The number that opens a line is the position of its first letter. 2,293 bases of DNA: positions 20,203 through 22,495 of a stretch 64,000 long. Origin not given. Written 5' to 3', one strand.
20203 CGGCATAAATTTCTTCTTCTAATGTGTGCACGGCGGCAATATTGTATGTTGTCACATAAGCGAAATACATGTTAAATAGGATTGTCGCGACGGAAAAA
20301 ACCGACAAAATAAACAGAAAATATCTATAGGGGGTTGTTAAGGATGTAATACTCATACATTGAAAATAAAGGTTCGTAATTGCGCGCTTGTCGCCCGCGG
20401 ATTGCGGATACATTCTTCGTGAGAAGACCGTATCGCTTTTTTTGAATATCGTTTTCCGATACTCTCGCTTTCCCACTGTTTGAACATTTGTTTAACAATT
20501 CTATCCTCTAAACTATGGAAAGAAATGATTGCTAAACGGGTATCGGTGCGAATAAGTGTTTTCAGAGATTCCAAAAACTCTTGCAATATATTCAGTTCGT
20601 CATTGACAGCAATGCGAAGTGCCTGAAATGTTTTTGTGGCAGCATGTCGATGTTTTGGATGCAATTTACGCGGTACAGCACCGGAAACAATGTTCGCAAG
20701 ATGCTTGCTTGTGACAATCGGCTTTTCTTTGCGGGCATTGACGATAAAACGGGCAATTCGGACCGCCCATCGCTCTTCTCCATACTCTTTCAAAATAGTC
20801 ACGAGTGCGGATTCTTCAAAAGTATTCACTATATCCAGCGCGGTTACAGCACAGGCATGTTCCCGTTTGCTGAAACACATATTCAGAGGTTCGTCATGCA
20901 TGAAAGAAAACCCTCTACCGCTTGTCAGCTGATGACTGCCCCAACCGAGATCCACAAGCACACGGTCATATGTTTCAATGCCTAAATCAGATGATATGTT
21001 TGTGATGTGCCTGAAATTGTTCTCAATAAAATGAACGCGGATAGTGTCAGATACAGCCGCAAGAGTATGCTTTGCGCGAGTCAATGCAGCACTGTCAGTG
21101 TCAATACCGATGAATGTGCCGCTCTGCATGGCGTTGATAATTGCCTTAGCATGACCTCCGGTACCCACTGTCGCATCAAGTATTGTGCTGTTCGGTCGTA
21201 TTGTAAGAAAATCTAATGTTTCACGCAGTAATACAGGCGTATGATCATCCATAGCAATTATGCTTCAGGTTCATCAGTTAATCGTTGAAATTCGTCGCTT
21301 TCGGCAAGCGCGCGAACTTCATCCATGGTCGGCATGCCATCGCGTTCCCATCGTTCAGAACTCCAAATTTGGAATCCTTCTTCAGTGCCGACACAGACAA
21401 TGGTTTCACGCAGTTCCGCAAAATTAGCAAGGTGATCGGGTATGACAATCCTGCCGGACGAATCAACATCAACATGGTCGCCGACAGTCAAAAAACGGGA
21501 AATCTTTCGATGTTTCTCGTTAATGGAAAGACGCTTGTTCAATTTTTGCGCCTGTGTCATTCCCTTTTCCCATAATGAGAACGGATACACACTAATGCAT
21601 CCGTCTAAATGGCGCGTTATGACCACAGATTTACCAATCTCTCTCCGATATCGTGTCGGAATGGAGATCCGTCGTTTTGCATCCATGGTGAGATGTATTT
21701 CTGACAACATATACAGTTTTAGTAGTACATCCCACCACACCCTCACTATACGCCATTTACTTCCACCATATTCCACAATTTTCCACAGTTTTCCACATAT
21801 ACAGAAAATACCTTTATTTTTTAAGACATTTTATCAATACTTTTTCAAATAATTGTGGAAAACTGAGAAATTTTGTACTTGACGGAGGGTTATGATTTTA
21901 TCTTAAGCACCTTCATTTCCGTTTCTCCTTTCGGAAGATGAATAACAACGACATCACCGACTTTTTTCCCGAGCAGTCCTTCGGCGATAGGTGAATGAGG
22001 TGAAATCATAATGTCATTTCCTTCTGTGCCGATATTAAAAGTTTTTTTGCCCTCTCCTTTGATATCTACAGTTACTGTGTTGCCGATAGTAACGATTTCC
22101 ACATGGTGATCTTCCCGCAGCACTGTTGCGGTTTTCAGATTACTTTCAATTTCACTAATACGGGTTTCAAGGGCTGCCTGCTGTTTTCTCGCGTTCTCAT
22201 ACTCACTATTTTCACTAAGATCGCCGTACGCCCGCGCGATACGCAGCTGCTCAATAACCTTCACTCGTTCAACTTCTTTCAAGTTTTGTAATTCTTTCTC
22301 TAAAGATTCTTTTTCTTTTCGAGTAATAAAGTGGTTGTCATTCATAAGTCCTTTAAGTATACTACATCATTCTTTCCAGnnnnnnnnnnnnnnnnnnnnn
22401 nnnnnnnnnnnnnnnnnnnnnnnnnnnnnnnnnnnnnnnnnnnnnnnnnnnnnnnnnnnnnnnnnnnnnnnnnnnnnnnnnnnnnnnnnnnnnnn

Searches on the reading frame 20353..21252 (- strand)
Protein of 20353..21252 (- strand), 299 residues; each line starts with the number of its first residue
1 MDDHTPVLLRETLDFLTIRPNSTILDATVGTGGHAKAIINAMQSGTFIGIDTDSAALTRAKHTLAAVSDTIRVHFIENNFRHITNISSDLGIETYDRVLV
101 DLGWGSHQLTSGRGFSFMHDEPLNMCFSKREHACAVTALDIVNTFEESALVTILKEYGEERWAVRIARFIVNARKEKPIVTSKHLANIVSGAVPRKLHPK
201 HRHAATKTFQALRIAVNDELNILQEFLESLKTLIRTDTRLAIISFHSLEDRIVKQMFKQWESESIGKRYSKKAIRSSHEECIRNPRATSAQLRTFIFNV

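Call 23: search_protein_families(library=pfam, proteins=[window:20353-21252:-], max_evalue=0.0001)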
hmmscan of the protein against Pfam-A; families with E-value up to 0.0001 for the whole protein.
window:20353-21252:- (299 aa): 3 families
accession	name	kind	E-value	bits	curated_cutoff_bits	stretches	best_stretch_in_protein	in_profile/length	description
PF01795.25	Methyltransf_5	-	4.9e-90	302.6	27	1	3-295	3-306/309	MraW methylase family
PF13847.12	Methyltransf_31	-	5.7e-08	33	27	1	19-99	2-79/145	Methyltransferase domain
PF13649.12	Methyltransf_25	-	8e-06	26.9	27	1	24-84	1-59/97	Methyltransferase domain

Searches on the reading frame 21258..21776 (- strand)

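Call 46: search_protein_families(library=pfam, proteins=[window:21258-21776:-], max_evalue=0.001)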
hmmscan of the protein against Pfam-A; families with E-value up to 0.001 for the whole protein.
window:21258-21776:- (172 aa): 1 family
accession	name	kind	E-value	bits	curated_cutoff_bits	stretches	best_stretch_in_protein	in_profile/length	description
PF02381.23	MraZ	-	5.9e-21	74.7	23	2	28-80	7-60/72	MraZ protein, putative antitoxin-like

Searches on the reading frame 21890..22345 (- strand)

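Call 46: search_protein_families(library=pfam, proteins=[window:21890-22345:-], max_evalue=0.001)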
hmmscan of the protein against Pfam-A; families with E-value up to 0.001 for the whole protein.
window:21890-22345:- (151 aa): 2 families
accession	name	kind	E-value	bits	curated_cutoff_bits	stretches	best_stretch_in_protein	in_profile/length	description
PF03449.20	GreA_GreB_N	-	1.7e-22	79.8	24.5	1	6-75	2-71/71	Transcription elongation factor, N-terminal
PF01272.25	GreA_GreB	-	1.1e-13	51.4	26.9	1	83-150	4-76/77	Transcription elongation factor, GreA/GreB, C-term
